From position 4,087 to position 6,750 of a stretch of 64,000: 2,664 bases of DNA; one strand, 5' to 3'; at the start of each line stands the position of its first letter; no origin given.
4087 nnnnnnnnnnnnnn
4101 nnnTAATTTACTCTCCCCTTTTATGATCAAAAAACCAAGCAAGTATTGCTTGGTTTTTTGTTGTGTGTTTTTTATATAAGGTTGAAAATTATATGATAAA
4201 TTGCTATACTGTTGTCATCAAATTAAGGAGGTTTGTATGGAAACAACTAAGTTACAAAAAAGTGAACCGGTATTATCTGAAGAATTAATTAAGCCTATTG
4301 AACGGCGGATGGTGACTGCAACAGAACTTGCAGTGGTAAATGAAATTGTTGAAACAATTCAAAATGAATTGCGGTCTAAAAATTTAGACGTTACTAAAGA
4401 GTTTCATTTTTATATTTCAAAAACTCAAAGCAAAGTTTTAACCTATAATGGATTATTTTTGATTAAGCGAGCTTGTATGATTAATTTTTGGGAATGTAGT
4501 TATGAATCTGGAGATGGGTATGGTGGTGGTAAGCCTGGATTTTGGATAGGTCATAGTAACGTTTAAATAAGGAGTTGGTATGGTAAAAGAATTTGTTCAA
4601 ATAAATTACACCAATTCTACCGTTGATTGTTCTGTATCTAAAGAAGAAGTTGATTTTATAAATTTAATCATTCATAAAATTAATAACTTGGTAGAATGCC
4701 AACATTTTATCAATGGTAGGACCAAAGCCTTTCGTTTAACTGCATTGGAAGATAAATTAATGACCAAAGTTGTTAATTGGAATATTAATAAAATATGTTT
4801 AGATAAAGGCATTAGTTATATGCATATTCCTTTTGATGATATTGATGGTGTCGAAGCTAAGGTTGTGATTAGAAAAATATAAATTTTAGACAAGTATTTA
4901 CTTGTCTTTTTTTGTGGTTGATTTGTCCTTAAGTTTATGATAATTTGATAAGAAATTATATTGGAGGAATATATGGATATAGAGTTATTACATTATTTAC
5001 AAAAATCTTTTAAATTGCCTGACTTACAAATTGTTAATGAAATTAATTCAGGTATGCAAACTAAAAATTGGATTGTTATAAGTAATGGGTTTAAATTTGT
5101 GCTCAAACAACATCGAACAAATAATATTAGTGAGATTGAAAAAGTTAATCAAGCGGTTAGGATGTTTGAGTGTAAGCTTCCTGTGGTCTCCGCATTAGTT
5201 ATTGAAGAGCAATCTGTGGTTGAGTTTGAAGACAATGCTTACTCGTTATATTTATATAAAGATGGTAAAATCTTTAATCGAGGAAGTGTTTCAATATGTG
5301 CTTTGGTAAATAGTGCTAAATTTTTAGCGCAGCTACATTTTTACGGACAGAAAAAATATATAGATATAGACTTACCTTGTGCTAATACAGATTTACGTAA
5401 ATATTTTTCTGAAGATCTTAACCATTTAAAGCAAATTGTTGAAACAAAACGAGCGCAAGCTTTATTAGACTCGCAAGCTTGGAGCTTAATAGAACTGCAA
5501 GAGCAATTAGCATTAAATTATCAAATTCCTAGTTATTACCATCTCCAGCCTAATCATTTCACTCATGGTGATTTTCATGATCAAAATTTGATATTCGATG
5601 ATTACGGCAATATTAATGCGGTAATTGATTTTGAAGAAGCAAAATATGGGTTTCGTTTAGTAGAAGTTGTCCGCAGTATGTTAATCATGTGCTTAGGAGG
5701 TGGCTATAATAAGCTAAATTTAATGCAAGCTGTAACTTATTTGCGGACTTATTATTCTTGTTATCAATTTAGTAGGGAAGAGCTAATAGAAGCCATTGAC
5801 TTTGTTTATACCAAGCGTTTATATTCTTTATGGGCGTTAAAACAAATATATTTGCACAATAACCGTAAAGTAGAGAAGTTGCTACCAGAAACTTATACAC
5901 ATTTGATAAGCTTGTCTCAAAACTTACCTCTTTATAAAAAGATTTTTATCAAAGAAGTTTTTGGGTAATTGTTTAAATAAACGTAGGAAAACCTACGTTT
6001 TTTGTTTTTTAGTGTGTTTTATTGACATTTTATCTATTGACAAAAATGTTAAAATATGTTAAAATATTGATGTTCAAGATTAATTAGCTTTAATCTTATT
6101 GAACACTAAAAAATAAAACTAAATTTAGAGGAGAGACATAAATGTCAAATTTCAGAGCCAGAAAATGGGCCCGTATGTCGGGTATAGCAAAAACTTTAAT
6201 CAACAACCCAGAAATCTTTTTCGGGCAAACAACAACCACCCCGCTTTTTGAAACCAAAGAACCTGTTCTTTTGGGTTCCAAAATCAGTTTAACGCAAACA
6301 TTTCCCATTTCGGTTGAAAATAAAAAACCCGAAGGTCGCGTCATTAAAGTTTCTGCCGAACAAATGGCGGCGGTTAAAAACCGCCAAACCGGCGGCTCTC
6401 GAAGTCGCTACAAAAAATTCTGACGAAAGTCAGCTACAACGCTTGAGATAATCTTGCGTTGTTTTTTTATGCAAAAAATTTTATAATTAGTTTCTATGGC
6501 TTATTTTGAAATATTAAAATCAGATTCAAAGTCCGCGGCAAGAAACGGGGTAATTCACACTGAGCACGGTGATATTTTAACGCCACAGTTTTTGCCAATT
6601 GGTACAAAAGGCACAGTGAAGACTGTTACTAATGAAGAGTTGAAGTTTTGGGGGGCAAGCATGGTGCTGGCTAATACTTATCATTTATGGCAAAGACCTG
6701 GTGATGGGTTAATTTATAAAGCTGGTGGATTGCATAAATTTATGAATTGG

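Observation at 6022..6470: Strong promoter, GC-enriched 370-nt transcript and terminator ending 28 nt before tgt: candidate riboswitch, attenuator or ncRNA versus an atypical 93-aa ORF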

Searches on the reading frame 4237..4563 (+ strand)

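Call 61: search_protein_families(library=padloc, proteins=[window:4237-4563:+], max_evalue=1)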
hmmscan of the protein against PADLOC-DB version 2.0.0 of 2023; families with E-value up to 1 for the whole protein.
window:4237-4563:+ (109 aa): 1 family
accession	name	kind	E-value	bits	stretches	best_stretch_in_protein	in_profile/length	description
PDLC00467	JetA1|JetA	-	0.012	12.6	1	4-51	342-389/474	DUF5716 domain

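Call 62: search_protein_families(library=pfam, proteins=[window:4237-4563:+], max_evalue=1)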
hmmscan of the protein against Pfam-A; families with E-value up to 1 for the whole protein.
window:4237-4563:+ (109 aa): 1 family
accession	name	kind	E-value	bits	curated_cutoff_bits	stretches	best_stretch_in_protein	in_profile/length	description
PF19430.4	TBC1D23_C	-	0.064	13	26.5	1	33-106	32-106/226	TBC1 domain family member 23 C-terminal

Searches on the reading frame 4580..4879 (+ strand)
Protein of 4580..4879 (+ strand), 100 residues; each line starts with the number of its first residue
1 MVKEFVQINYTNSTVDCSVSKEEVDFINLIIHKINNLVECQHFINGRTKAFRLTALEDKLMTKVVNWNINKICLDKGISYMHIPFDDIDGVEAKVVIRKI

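Call 61: search_protein_families(library=padloc, proteins=[window:4580-4879:+], max_evalue=1)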
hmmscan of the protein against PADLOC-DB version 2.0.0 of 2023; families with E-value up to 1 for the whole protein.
window:4580-4879:+ (100 aa): 0 families

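Call 62: search_protein_families(library=pfam, proteins=[window:4580-4879:+], max_evalue=1)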
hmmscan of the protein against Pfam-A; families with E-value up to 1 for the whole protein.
window:4580-4879:+ (100 aa): 1 family
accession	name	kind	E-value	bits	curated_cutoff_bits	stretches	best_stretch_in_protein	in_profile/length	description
PF17075.10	RRT14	-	0.23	12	27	1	33-73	83-122/196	Regular of rDNA transcription protein 14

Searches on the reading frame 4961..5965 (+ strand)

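Call 6: search_protein_families(library=pfam, proteins=[window:4961-5965:+], max_evalue=1)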
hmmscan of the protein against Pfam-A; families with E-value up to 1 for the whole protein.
window:4961-5965:+ (335 aa): 3 families
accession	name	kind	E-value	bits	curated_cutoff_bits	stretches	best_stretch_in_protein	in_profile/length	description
PF01636.29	APH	-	1.4e-17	64.7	23.2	1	26-240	3-210/239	Phosphotransferase enzyme family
PF01450.25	KARI_C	-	0.14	12.9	29.1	1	23-68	94-140/144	Ketol-acid reductoisomerase, C-terminal domain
PF19974.5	TCAD9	-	0.18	11.4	40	1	199-231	298-328/429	Ternary complex associated domain 9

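Call 61: search_protein_families(library=padloc, proteins=[window:4973-5965:+], max_evalue=1)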
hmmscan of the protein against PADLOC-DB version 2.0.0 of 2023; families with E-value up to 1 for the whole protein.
window:4973-5965:+ (331 aa): 1 family
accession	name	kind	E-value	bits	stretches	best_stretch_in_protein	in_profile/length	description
PDLC04808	PDC-S02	-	0.075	11.3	1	221-266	50-95/111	-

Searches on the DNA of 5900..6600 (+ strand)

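Call 4: search_rna_families(source=window, start=5900, end=6600, threshold=evalue, max_evalue=10)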
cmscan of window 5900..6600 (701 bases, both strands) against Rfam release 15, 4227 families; matches with E-value up to 10: 8.
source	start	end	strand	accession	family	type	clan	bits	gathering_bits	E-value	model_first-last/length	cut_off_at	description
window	5980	6033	-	RF02844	RefA9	Gene; antisense;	-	24.2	49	0.26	1-64/64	no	Enterococcus sRNA A9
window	6341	6522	-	RF02414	rli60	Gene; sRNA;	-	22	60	2.3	1-191/191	no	Listeria sRNA rli60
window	6513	6546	+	RF01326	CRISPR-DR13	Gene; CRISPR;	-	17.9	37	5.7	1-30/30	no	CRISPR RNA direct repeat element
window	6085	6160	-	RF00611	SNORD111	Gene; snRNA; snoRNA; CD-box;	-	17.6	46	4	1-89/89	no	Small nucleolar RNA SNORD111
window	6055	6098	-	RF02350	psRNA6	Gene; sRNA;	-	10.5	60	2.1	1-333/333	no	Nitrosomonas sRNA psRNA6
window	6070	6120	+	RF02763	IsrM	Gene; sRNA;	-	9.1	376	5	1-329/329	no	IsrM sRNA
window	5931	5953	-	RF02350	psRNA6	Gene; sRNA;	-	9.1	60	5.9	1-333/333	no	Nitrosomonas sRNA psRNA6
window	6189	6260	+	RF02763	IsrM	Gene; sRNA;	-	8.9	376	6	120-204/329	no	IsrM sRNA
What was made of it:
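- On preQ1 or other known riboswitch (Rfam): At E up to 10 in 5900-6600 only 8 sub-threshold hits to unrelated families (bits 9-24 against cut-offs of 37-376) (call 4).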

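Call 68: search_dna_similar(query=window:6022-6470:+, collection=plasmids, mode=distant, max_evalue=0.01, max_rows=5)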
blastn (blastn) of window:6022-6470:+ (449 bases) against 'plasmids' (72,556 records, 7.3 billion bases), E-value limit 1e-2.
No match.
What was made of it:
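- Tried and rejected: Plasmid blastn of the whole element: no match (call 68).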

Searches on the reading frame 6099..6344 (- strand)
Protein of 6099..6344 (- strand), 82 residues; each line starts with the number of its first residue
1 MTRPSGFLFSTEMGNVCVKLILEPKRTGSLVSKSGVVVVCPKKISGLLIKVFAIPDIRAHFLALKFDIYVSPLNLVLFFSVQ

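Call 6: search_protein_families(library=pfam, proteins=[window:6099-6344:-], max_evalue=1)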
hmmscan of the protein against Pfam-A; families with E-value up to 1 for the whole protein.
window:6099-6344:- (82 aa): 0 families

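Call 9: search_protein_families(library=ncbifam, proteins=[window:6099-6344:-], max_evalue=10)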
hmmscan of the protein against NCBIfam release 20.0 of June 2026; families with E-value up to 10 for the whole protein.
window:6099-6344:- (82 aa): 0 families

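Call 10: search_protein_families(library=phrogs, proteins=[window:6099-6344:-], max_evalue=10)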
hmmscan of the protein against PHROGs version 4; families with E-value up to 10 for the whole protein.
window:6099-6344:- (82 aa): 0 families

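Call 43: find_homologous_proteins(query=window:6099-6344:-, max_evalue=0.01)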
Query window:6099-6344:-: 1 candidates shared short words with the query, none scored E <= 0.01.
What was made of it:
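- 6096..6344 (-): Antisense 82-aa ORF, judged spurious. No homologue or family (calls 6, 9, 10, 43).
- Tried and rejected: The antisense ORF also has no homologue (call 43).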
